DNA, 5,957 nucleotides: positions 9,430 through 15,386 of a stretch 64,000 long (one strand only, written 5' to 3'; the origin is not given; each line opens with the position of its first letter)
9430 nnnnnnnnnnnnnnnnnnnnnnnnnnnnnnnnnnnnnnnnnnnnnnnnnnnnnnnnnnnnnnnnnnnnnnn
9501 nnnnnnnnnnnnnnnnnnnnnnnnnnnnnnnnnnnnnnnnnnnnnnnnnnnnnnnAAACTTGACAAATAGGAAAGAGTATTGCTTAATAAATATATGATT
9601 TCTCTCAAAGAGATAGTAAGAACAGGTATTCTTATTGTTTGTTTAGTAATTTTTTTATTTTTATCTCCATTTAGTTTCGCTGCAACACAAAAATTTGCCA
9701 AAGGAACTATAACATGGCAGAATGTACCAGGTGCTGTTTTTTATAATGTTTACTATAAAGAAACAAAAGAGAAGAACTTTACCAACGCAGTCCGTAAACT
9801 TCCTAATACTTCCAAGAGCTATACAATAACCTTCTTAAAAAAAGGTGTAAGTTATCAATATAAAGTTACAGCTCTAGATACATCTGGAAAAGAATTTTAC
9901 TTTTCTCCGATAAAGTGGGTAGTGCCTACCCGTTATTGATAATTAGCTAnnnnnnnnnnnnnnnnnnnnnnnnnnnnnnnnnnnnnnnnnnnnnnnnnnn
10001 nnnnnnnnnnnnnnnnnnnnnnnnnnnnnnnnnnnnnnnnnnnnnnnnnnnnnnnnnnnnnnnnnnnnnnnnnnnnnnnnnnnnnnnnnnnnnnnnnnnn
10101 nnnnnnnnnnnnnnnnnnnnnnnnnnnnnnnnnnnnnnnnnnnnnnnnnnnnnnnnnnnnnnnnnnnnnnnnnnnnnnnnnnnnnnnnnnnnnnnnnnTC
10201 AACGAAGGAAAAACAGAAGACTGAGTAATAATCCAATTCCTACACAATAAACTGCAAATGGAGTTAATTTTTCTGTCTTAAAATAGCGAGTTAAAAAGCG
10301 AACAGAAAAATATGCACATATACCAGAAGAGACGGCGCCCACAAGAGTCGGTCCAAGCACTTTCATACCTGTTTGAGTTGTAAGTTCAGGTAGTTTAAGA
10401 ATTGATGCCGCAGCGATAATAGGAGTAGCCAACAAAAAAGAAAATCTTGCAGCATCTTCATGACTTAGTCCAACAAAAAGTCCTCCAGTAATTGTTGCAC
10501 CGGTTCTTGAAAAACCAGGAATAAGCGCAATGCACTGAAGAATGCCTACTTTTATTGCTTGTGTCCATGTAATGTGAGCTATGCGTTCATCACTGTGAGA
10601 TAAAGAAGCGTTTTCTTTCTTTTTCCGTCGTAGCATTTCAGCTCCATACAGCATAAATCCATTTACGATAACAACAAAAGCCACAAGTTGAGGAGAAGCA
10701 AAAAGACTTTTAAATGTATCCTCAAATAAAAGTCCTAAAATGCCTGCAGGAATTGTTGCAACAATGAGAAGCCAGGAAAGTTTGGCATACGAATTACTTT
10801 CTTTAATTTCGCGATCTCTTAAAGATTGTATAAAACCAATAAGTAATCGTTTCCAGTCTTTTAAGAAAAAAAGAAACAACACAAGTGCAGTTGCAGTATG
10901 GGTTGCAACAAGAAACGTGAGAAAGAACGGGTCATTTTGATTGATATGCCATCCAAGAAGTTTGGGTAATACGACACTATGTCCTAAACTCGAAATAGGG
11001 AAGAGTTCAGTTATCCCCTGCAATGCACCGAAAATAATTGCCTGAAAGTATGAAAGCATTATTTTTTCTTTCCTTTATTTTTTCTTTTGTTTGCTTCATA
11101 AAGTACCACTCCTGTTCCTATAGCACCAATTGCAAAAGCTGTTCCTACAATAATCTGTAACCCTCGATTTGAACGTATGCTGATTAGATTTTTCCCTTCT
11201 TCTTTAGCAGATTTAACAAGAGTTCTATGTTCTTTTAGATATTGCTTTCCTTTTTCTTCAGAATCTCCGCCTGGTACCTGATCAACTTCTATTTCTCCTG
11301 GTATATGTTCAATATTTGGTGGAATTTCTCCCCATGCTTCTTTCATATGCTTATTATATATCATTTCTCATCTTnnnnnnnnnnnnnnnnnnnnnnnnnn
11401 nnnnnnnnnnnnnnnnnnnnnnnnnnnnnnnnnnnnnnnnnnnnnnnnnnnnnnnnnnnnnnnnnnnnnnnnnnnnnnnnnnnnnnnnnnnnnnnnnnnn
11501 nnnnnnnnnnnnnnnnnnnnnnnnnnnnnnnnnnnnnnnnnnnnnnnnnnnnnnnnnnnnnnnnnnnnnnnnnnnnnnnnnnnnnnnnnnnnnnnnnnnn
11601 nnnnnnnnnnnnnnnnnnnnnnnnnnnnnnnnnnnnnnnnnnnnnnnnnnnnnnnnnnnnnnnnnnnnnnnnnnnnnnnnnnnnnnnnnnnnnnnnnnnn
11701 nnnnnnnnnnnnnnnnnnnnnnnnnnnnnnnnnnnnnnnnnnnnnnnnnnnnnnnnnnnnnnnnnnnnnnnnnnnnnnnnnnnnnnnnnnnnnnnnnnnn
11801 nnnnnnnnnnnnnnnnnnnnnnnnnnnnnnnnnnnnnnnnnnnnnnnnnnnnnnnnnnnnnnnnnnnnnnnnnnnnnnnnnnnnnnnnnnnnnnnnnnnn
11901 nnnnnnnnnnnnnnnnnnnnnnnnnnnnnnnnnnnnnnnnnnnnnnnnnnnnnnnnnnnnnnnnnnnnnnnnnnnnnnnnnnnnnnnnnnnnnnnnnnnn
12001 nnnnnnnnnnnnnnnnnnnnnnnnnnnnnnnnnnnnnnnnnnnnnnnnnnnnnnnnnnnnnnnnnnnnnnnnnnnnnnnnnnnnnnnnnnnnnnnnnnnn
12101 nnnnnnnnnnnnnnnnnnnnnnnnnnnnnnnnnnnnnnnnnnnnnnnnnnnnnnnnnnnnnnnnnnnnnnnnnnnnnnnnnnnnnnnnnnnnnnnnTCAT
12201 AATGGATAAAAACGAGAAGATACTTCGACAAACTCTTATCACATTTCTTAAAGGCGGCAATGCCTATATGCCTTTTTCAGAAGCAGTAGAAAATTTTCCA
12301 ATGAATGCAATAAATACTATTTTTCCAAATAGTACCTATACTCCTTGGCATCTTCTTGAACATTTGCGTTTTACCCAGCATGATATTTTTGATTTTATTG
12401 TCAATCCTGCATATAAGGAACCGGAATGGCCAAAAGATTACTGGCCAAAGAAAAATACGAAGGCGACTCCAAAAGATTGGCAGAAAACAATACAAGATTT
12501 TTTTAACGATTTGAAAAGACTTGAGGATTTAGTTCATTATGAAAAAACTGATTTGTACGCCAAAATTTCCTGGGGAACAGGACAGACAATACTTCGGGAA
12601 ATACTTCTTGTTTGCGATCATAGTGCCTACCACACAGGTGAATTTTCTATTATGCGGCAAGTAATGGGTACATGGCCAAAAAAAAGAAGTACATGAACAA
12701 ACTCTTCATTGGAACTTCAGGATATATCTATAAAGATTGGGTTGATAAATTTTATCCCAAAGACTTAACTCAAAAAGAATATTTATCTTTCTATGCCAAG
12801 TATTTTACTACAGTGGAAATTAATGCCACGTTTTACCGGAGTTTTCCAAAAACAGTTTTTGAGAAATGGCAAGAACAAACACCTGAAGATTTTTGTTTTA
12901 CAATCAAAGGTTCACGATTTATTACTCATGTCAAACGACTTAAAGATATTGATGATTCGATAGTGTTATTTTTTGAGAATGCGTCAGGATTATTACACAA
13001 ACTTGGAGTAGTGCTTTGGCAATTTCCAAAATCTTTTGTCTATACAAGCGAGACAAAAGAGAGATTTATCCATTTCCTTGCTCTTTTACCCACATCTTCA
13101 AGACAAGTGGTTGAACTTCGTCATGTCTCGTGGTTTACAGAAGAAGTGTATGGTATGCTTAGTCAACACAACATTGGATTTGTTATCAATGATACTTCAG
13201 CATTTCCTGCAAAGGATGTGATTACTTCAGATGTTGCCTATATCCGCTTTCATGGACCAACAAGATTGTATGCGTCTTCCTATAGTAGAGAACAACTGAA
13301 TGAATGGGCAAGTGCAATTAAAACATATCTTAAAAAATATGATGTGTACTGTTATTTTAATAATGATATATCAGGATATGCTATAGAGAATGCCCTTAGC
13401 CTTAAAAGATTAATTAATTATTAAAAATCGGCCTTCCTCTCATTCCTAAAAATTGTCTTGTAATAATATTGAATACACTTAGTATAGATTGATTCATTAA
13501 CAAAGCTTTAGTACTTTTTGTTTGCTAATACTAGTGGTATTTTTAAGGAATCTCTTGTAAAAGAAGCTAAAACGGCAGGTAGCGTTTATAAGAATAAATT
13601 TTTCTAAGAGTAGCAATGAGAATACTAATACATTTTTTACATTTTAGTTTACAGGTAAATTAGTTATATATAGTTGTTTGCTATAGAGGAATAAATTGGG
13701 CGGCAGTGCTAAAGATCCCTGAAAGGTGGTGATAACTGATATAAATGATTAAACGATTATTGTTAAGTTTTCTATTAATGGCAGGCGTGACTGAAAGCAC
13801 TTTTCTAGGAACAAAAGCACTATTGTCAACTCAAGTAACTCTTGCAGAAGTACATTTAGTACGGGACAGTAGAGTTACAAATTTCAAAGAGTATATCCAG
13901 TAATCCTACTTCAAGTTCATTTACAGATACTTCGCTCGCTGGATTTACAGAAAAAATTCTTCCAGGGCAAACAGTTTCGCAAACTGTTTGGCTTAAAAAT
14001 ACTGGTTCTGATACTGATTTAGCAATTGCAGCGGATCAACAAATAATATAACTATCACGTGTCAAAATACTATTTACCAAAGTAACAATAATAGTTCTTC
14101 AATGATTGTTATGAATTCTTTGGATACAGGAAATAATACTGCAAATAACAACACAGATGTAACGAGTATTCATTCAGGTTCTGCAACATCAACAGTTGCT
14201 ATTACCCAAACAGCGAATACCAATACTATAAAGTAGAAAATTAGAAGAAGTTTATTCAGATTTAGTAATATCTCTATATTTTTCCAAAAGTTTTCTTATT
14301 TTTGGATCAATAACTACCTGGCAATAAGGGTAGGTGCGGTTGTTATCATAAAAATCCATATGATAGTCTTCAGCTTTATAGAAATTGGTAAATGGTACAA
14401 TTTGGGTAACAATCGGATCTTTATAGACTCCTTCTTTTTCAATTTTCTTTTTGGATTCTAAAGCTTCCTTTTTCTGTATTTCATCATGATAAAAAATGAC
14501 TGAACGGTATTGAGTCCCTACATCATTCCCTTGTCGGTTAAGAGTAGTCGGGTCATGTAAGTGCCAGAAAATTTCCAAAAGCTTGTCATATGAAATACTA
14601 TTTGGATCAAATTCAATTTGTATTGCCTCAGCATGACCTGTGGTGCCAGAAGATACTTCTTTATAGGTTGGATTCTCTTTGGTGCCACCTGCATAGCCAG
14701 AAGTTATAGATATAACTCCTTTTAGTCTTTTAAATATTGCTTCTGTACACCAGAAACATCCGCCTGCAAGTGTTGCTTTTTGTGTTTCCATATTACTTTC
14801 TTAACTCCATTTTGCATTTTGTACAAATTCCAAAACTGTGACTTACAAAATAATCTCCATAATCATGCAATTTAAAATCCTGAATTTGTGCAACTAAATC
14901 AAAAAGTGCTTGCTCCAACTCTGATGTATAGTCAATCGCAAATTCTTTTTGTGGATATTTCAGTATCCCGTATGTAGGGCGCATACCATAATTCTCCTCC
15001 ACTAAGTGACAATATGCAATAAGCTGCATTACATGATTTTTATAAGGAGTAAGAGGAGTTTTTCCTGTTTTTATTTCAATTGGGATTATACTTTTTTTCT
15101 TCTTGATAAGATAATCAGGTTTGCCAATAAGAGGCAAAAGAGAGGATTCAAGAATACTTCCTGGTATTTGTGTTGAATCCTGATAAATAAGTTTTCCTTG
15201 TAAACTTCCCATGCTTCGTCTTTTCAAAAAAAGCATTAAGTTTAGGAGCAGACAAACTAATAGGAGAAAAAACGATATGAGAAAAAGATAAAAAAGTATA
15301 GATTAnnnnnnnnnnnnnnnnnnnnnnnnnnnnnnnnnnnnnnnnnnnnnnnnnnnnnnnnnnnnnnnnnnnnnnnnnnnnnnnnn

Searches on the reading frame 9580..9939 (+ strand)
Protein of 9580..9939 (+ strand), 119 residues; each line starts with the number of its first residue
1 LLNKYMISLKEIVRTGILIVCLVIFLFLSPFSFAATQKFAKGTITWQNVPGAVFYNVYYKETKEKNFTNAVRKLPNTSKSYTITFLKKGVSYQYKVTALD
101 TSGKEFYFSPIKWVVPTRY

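Call 95: search_protein_families(library=pfam, proteins=[window:9580-9939:+], max_evalue=0.001)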
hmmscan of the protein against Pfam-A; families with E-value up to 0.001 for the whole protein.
window:9580-9939:+ (119 aa): 2 families
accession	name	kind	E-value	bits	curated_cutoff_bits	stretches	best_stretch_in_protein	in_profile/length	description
PF00041.27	fn3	-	3.8e-06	27.4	25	1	43-105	17-75/84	Fibronectin type III domain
PF25059.1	FN3_DSCAM-DSCAML_C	-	0.00046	20.9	39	1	54-104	22-70/89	DSCAM/DSCAML C-terminal Fn3-like domain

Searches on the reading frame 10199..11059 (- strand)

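Call 75: search_protein_families(library=pfam, proteins=[window:10199-11059:-], max_evalue=0.01)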
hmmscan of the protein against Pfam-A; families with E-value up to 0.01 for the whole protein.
window:10199-11059:- (286 aa): 1 family
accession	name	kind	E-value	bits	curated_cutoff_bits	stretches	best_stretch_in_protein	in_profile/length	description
PF02673.24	BacA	-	1e-76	258.5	33.4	1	7-278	1-257/257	Bacitracin resistance protein BacA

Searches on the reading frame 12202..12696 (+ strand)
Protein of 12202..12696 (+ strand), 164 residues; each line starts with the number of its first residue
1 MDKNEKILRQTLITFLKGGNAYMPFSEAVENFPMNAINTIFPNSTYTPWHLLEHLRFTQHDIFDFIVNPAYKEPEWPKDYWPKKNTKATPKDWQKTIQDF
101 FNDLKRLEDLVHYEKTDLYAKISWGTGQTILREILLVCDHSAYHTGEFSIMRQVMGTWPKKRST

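Call 95: search_protein_families(library=pfam, proteins=[window:12202-12696:+], max_evalue=0.001)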
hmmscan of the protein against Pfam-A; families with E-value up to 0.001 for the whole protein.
window:12202-12696:+ (164 aa): 2 families
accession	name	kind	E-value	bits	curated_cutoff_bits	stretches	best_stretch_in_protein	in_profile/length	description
PF12867.12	DinB_2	-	5.7e-06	27.2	24.8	1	25-147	9-127/128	DinB superfamily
PF04978.18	MST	-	0.00013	22.9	27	1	37-154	26-146/149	Mycothiol-S-transferase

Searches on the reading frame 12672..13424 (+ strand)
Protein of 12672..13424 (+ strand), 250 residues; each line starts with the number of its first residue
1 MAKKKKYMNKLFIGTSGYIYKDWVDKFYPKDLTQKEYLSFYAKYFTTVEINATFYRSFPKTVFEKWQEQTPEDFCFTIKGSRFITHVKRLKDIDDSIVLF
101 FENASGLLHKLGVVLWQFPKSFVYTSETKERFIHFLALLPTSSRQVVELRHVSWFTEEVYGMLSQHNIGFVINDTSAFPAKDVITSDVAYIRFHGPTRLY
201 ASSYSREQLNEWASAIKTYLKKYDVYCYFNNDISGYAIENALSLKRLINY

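Call 95: search_protein_families(library=pfam, proteins=[window:12672-13424:+], max_evalue=0.001)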
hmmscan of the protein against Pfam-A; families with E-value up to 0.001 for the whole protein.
window:12672-13424:+ (250 aa): 1 family
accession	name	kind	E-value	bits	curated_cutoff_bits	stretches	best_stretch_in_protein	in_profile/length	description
PF01904.24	DUF72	-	3.8e-69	233.5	25.3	1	28-246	1-216/217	Protein of unknown function DUF72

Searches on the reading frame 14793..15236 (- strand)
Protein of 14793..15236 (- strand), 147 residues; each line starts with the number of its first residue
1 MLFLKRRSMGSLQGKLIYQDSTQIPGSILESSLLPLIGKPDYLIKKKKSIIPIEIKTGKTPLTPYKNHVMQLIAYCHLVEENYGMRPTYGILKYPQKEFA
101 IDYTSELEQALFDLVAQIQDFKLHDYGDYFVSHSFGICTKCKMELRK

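Call 95: search_protein_families(library=pfam, proteins=[window:14793-15236:-], max_evalue=0.001)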
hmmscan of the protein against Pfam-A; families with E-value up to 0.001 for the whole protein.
window:14793-15236:- (147 aa): 2 families
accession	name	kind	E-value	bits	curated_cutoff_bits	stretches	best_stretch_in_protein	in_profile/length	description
PF01930.23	Cas_Cas4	-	5.9e-09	36.7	22.7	1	36-142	52-153/160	Domain of unknown function DUF83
PF12705.13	PDDEXK_1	-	1.8e-05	25.2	22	1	34-118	122-224/247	PD-(D/E)XK nuclease superfamily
